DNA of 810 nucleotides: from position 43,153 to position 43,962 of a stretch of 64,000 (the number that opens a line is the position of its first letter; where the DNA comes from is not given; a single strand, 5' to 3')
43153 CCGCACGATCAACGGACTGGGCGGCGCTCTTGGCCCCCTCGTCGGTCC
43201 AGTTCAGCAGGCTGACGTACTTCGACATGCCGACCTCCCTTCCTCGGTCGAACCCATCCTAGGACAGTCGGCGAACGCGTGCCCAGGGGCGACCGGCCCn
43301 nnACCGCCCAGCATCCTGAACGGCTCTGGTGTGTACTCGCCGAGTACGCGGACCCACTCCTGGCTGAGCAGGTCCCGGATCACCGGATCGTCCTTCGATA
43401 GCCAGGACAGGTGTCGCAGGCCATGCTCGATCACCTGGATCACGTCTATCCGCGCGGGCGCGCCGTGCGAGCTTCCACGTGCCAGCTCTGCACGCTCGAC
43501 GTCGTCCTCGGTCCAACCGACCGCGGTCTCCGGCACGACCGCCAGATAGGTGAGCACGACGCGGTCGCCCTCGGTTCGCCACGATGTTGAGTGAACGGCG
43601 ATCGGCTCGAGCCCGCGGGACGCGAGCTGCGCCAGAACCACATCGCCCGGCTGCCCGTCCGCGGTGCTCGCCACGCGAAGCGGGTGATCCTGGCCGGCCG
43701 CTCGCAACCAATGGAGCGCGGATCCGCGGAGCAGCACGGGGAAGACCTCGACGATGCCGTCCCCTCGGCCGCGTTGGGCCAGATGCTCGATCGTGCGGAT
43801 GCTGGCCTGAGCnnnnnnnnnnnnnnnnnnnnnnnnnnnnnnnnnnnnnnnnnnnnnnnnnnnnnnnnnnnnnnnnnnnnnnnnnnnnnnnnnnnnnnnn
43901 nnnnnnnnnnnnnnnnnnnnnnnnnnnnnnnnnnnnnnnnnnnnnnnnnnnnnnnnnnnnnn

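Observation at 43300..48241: HD hydrolase plus a 1459-aa Zn-ribbon/cyclase/STAND-ATPase/TPR protein with an unassigned C-terminal module instead of the usual LuxR HTH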

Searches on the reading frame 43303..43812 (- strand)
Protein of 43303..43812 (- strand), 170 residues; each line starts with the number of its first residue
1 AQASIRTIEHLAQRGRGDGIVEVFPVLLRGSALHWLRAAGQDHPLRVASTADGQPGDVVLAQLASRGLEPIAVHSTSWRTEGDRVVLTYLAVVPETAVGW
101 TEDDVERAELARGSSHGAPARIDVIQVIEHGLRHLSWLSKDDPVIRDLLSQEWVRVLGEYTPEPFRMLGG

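Call 31: search_protein_representatives(alignment_id=A2)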
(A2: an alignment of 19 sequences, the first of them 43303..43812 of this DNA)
Query: 19 sequences, 176 profile positions. Proteins with E-value up to 0.001 (for the whole library): 884; up to 1e-10: 422; up to 1e-30: 116. The best 150 are listed.
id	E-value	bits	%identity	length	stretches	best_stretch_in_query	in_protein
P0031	1.1e-61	223.8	-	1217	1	7-176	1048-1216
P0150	1.0e-59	217.3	-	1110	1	8-175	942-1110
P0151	2.2e-59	216.2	-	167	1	15-175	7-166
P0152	6.7e-59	214.7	-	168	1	20-176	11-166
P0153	2.2e-58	213.0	-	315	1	10-175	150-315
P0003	5.7e-58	211.6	-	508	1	6-176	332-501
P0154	7.7e-58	211.2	-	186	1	6-176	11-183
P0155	2.4e-57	209.6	-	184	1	9-175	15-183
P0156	1.2e-56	207.3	-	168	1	20-175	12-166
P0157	1.4e-56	207.1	-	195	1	8-176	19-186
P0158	1.2e-55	204.0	-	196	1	10-175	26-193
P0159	1.5e-55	203.7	-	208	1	8-175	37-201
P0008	2.1e-54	200.0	-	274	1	8-175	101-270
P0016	5.8e-54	198.6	-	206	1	24-175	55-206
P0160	1.6e-53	197.2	-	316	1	14-175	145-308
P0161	2.3e-53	196.7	-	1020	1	7-175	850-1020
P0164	2.2e-52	193.4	-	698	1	10-176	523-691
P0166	4.7e-52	192.4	-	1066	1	19-175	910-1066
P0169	2.1e-51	190.2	-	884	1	10-176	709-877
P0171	5.4e-51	188.9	-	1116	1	18-175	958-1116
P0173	4.5e-50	185.9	-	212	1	23-175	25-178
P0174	4.5e-49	182.6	-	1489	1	14-175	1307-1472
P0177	6.7e-48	178.8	-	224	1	21-174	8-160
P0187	4.3e-45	169.7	-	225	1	12-171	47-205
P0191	1.9e-44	167.6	-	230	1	22-168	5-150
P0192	7.3e-44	165.7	-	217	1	25-175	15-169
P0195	6.1e-43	162.7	-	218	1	16-173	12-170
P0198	1.0e-41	158.7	-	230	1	25-173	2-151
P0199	1.1e-41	158.6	-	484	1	22-175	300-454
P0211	1.3e-39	151.9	-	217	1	26-174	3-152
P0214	4.7e-39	150.0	-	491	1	14-172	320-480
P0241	6.7e-34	133.2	-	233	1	23-175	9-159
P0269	7.1e-30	120.1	-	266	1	12-175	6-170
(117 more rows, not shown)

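Call 34: search_protein_families(library=pfam, proteins=[P0150, P0161, P0166, P0171, P0174, P0164, P0169, P0199, P0214, P0153], max_evalue=0.001)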
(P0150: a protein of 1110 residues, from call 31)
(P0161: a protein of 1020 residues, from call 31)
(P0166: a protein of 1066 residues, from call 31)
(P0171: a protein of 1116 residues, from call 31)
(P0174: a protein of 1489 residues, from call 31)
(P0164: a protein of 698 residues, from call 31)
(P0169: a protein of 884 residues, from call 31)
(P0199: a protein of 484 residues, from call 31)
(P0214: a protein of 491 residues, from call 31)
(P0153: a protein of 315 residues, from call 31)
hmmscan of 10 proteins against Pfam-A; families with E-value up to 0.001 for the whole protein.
P0150 (1110 aa): 3 families
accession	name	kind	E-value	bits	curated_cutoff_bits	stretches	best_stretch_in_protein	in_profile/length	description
PF00027.35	cNMP_binding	-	7.7e-12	45.5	27.5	1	827-909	4-87/89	Cyclic nucleotide-binding domain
PF13481.12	AAA_25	-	7e-05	23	27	1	29-63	28-62/195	AAA domain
PF13401.12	AAA_22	-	0.00013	22.7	27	0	34-126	5-98/130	AAA domain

P0161 (1020 aa): 1 family
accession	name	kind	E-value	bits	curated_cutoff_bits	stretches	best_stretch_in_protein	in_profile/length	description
PF00027.35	cNMP_binding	-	1.1e-18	67.5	27.5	1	735-819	3-88/89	Cyclic nucleotide-binding domain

P0166 (1066 aa): 3 families
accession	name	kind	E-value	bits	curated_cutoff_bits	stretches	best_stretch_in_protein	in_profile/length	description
PF00027.35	cNMP_binding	-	3.3e-11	43.4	27.5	1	785-864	3-87/89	Cyclic nucleotide-binding domain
PF13401.12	AAA_22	-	9.7e-07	29.6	27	1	5-104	5-108/130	AAA domain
PF05729.18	NACHT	-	0.00044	20.6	26.7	0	7-103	2-109/167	NACHT domain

P0171 (1116 aa): 6 families
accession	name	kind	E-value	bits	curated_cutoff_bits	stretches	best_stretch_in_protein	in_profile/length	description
PF13481.12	AAA_25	-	3.2e-05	24.1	27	1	25-115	27-111/195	AAA domain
PF25199.1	nSTAND_NTPase5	-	7.6e-05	23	34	1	31-142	41-134/145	Novel STAND NTPase 5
PF13401.12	AAA_22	-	0.00013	22.7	27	1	30-119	4-97/130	AAA domain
PF20720.3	nSTAND3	-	0.00014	22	27.2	1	22-75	8-61/155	Novel STAND NTPase 3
PF20703.3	nSTAND1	-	0.00017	21.8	27.1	1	12-119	14-130/379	Novel STAND NTPase 1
PF00027.35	cNMP_binding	-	0.0009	19.6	27.5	0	859-921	19-87/89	Cyclic nucleotide-binding domain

P0174 (1489 aa): 7 families
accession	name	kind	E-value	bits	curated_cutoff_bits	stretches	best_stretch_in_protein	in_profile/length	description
PF13191.12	AAA_16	-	1.9e-21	77.7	32.6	1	245-435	2-167/167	AAA ATPase domain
PF00027.35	cNMP_binding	-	1.7e-20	73.2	27.5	1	1183-1268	2-88/89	Cyclic nucleotide-binding domain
PF00211.25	Guanylate_cyc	-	1.8e-19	70.5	21.9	1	47-216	4-172/183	Adenylate and Guanylate cyclase catalytic domain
PF13424.12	TPR_12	-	1e-13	51.7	30.1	1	745-815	3-75/77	Tetratricopeptide repeat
PF13176.12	TPR_7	-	3.9e-07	30.1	27.9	0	949-977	4-32/36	Tetratricopeptide repeat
PF13240.11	Zn_Ribbon_1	-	3.7e-05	23.8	25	1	18-39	2-23/23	zinc-ribbon domain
PF12773.13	DZR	-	9.3e-05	23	27.3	1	18-40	1-23/45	Double zinc ribbon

P0164 (698 aa): 3 families
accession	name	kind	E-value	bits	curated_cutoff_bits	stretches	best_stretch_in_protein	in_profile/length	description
PF00027.35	cNMP_binding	-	8.4e-23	80.6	27.5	1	403-490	2-89/89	Cyclic nucleotide-binding domain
PF13424.12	TPR_12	-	2.1e-12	47.5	30.1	0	45-116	3-76/77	Tetratricopeptide repeat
PF07719.23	TPR_2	-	1.2e-05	25.5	27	0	210-234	7-31/34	Tetratricopeptide repeat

P0169 (884 aa): 7 families
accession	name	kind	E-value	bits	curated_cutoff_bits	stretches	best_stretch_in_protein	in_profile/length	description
PF00027.35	cNMP_binding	-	8.9e-26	90.1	27.5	1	592-675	5-88/89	Cyclic nucleotide-binding domain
PF13424.12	TPR_12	-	3.1e-16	59.8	30.1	2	193-260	5-74/77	Tetratricopeptide repeat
PF17874.7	TPR_MalT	-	2.6e-07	30.7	45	1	202-459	12-271/336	MalT-like TPR region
PF07719.23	TPR_2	-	6.3e-06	26.4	27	0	275-298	5-28/34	Tetratricopeptide repeat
PF00515.34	TPR_1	-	1.1e-05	25.4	27.8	0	116-139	6-29/34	Tetratricopeptide repeat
PF13374.12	TPR_10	-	0.00015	22.1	27.5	0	201-220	12-31/42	Tetratricopeptide repeat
PF13181.12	TPR_8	-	0.00076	19.9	25.7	0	151-182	1-32/34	Tetratricopeptide repeat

P0199 (484 aa): 1 family
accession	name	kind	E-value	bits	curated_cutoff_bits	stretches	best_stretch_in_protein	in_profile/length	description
PF00561.26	Abhydrolase_1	-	0.00077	19.6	25.8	0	57-162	27-132/245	alpha/beta hydrolase fold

P0214 (491 aa): 1 family
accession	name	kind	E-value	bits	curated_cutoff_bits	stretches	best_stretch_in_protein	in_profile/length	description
PF02585.22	PIG-L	-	4.2e-19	69.8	28.2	1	72-228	2-127/129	GlcNAc-PI de-N-acetylase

P0153 (315 aa): 0 families

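Call 37: predict_structure(alignment_id=A3)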
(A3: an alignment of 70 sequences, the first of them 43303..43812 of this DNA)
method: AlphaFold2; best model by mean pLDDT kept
length: 170 residues; sequences in the alignment: 70
mean_pLDDT: 90.1   pTM: 0.83
mean pLDDT of the five models: 90.1, 90.0, 89.7, 89.0, 88.9
residues with pLDDT >= 90: 138; 70-90: 9; 50-70: 21; < 50: 2
segments of 3 or more residues with pLDDT < 50: none
pLDDT, mean of each block of 10 residues (from residue 1): 54 65 98 98 95 92 98 96 94 98 97 93 97 97 98 98 67
secondary structure, 60 per line:
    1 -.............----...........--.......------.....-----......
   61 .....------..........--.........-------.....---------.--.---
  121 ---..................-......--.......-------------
elements in order: H2-14 E19-29 E32-38 E45-49 H55-65 E72-81 E84-92 E100-104 H124-141 H143-148 H151-157

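Call 52: fold_search(model_id=the predicted structure, library=pdb)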
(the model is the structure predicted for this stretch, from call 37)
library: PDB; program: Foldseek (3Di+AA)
matches with E <= 10: 1096; with E <= 0.001: 6
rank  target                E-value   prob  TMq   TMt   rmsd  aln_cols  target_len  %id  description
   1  5deq_A                1.2e-04  1.00  0.56  0.46   6.6       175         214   11  Crystal structure of transcriptional factor AraR from Bacteroides thetaiotaomicron VPI in complex with L-arabinose (released 2015-10-21)
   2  3gz6_A                5.3e-04  1.00  0.51  0.41   7.9       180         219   14  Crystal structure of Shewanella oneidensis NrtR complexed with a 27mer DNA (released 2009-06-09)
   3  5bs6_A                6.0e-04  1.00  0.55  0.44   8.3       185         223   10  Apo structure of transcriptional factor AraR from Bacteroides thetaiotaomicron VPI (released 2015-06-17)
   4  5bs6_D                9.1e-04  1.00  0.57  0.44   6.4       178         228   11  Apo structure of transcriptional factor AraR from Bacteroides thetaiotaomicron VPI (released 2015-06-17)
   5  3dup_A                9.1e-04  0.95  0.29  0.21   9.8       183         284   10  Crystal structure of mutt/nudix family hydrolase from rhodospirillum rubrum atcc 11170 (released 2008-09-02)
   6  5bs6_B                9.7e-04  1.00  0.58  0.45   6.2       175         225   12  Apo structure of transcriptional factor AraR from Bacteroides thetaiotaomicron VPI (released 2015-06-17)
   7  5bs6_C                1.0e-03  1.00  0.55  0.43   6.5       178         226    9  Apo structure of transcriptional factor AraR from Bacteroides thetaiotaomicron VPI (released 2015-06-17)
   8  2gb5_B                1.9e-03  1.00  0.42  0.29   8.6       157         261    8  Crystal structure of NADH pyrophosphatase (EC 3.6.1.22) (1790429) from Escherichia coli K12 at 2.30 A resolution (released 2006-03-28)
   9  3dup_B                1.9e-03  0.82  0.26  0.19  12.9       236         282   11  Crystal structure of mutt/nudix family hydrolase from rhodospirillum rubrum atcc 11170 (released 2008-09-02)
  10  2gb5_A                2.0e-03  1.00  0.42  0.30   6.5       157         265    8  Crystal structure of NADH pyrophosphatase (EC 3.6.1.22) (1790429) from Escherichia coli K12 at 2.30 A resolution (released 2006-03-28)
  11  7q92_A                2.4e-03  0.98  0.37  0.23  13.2       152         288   14  Crystal Structure of Agrobacterium tumefaciens NADQ, ATP complex. (released 2022-11-09)
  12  3o52_D                2.6e-03  0.99  0.36  0.34  11.2       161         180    8  Structure of the E.coli GDP-mannose hydrolase (yffh) in complex with tartrate (released 2011-05-11)
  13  7q91_C                2.9e-03  1.00  0.44  0.29  13.8       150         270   12  Crystal Structure of Agrobacterium tumefaciens NADQ, native form. (released 2022-11-09)
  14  5dd4                  3.1e-03  1.00  0.50  0.40   7.4       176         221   10  Apo structure of transcriptional factor AraR from Bacteroides thetaiotaomicron VPI (released 2015-09-09)
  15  5iw5_A                3.1e-03  1.00  0.38  0.27   5.6       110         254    6  Crystal structure of E. coli NudC in complex with NMN (released 2016-07-13)
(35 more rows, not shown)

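Call 53: search_solved_structures(query=A3, max_evalue=10)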
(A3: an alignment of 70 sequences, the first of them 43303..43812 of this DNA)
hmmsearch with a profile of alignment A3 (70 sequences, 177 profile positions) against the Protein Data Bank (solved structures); distinct sequences matched with E-value up to 10: 3.
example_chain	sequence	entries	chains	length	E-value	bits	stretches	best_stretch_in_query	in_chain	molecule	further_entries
9quc_A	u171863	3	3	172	0.25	14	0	53-76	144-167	TFD-EH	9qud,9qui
9qul_A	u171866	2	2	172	0.25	14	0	53-76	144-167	TFD-EH T87E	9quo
6wxo_A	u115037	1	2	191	0.37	13.5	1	53-77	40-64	TFD-HE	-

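Call 54: search_protein_families(library=pfam, alignment_id=A3, max_evalue=10)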
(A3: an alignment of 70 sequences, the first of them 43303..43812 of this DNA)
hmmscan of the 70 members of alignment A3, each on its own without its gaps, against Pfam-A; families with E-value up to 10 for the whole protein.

A. member 1, window:43303-43812:- (170 aa): 0 families

B. families by the number of members that match (of 70 scanned): 19 families
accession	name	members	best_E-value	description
PF06348.16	DUF1059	3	0.00088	Protein of unknown function (DUF1059)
PF18143.6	HAD_SAK_2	3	0.088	HAD domain in Swiss Army Knife RNA repair proteins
PF00196.25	GerE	1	1.2e-14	Bacterial regulatory proteins, luxR family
PF08281.18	Sigma70_r4_2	1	0.00019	Sigma-70, region 4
PF04545.22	Sigma70_r4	1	0.00074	Sigma-70, region 4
PF19545.4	DUF6069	1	0.013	Family of unknown function (DUF6069)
PF14316.11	DUF4381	1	0.04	Domain of unknown function (DUF4381)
PF24264.1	DUF7465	1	0.061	Family of unknown function (DUF7465)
PF19889.5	DUF6362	1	0.065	Domain of unknown function (DUF6362)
PF22391.1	DUF6975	1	0.078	Family of unknown function (DUF6975)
PF16793.10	RepB_primase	1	0.081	RepB DNA-primase N-terminal domain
PF14053.11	DUF4248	1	0.11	Domain of unknown function (DUF4248)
PF01782.24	RimM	1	0.14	RimM N-terminal domain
PF21761.2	RedAm-like_C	1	0.14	NADPH-dependent reductive aminase-like, C-terminal domain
PF10989.13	DUF2808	1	0.18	Protein of unknown function (DUF2808)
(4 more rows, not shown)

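Call 55: search_protein_families(library=pfam, proteins=[P0177, P0191, P0198, P0211, P0241, P0269, P0195, P0192, P0187, P0173], max_evalue=0.01)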
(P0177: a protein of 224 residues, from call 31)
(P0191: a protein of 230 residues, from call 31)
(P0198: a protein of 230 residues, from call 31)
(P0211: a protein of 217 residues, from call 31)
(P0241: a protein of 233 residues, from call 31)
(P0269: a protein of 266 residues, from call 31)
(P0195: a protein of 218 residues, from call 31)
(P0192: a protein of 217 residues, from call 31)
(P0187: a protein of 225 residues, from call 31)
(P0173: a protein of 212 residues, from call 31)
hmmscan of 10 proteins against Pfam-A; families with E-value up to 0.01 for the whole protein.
P0177 (224 aa): 0 families

P0191 (230 aa): 3 families
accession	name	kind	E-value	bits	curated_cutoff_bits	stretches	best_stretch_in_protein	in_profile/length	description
PF00196.25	GerE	-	1.2e-14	54.1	23.5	1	166-221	2-57/57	Bacterial regulatory proteins, luxR family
PF08281.18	Sigma70_r4_2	-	0.00019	21.5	25.7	1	166-209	10-54/54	Sigma-70, region 4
PF04545.22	Sigma70_r4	-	0.00074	19.4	24.1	1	165-209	3-48/50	Sigma-70, region 4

P0198 (230 aa): 0 families

P0211 (217 aa): 0 families

P0241 (233 aa): 1 family
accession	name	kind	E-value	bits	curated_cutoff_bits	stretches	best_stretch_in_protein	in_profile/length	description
PF12728.13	HTH_17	-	6e-08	33.3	27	1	181-227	1-47/51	Helix-turn-helix domain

P0269 (266 aa): 0 families

P0195 (218 aa): 0 families

P0192 (217 aa): 0 families

P0187 (225 aa): 0 families

P0173 (212 aa): 0 families

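Call 78: find_encoding_contigs(protein=P0150, flank=6000, max_places=3)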
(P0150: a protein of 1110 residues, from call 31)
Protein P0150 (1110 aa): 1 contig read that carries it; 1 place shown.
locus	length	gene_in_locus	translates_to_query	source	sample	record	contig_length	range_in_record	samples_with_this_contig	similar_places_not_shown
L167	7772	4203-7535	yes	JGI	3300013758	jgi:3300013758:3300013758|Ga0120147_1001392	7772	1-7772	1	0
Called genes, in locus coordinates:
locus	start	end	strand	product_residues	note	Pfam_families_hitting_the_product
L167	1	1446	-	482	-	?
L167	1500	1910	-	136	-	PF01584:CheW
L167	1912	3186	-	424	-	-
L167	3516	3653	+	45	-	-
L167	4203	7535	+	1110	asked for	PF00027:cNMP_binding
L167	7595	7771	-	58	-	?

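Call 79: find_encoding_contigs(protein=P0171, flank=6000, max_places=3)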
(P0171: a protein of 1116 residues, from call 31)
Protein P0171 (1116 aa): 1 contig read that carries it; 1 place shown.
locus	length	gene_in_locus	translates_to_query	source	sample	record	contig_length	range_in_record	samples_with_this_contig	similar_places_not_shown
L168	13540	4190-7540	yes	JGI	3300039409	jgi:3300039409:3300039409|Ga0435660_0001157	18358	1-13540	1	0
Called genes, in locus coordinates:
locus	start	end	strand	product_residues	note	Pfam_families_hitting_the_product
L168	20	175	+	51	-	PF00533:BRCT (weak)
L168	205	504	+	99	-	PF02686:GatC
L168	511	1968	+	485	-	PF01425:Amidase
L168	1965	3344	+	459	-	PF02934:GatB_N, PF02637:GatB_Yqey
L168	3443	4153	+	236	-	PF02811:PHP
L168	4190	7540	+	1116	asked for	PF25872:HTH_77 (weak)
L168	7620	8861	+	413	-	PF05958:tRNA_U5-meth_tr, PF03602:Cons_hypoth95 (weak), PF05175:MTS, PF02475:TRM5-TYW2_MTfase (weak), PF13649:Methyltransf_25 (weak), PF13847:Methyltransf_31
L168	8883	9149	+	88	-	-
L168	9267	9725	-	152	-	PF10027:DUF2269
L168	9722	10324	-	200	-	PF07876:Dabb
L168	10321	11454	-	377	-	PF00155:Aminotran_1_2, PF01041:DegT_DnrJ_EryC1 (faint)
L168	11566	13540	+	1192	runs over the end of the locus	PF02811:PHP, PF07733:DNA_pol3_alpha, PF17657:DNA_pol3_finger, PF14579:HHH_6, PF01336:tRNA_anti-codon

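Call 82: search_dna_similar(query=window:43303-43812:-, collection=plasmids, mode=protein, max_evalue=0.001, max_rows=10)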
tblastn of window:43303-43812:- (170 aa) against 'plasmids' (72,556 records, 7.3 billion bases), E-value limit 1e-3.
Records with a match: 1; places in all: 1; records where one place covers at least 80% of the query: 0.
Best place of each record, by identity: <60% 1.
By first word of the organism name: Nonomuraea 1.
By predicted mobility (MOB-suite, as given by PLSDB): non-mobilizable 1.
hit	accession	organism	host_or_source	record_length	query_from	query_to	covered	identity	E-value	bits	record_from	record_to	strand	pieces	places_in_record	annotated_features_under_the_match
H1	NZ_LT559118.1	Nonomuraea gerenzanensis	-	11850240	46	152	63%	39.1%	3e-9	62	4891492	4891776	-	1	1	none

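Call 83: search_dna_similar(query=window:43303-43812:-, collection=phages, mode=protein, max_evalue=0.001, max_rows=10)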
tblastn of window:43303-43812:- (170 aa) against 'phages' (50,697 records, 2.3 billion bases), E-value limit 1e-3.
No match.
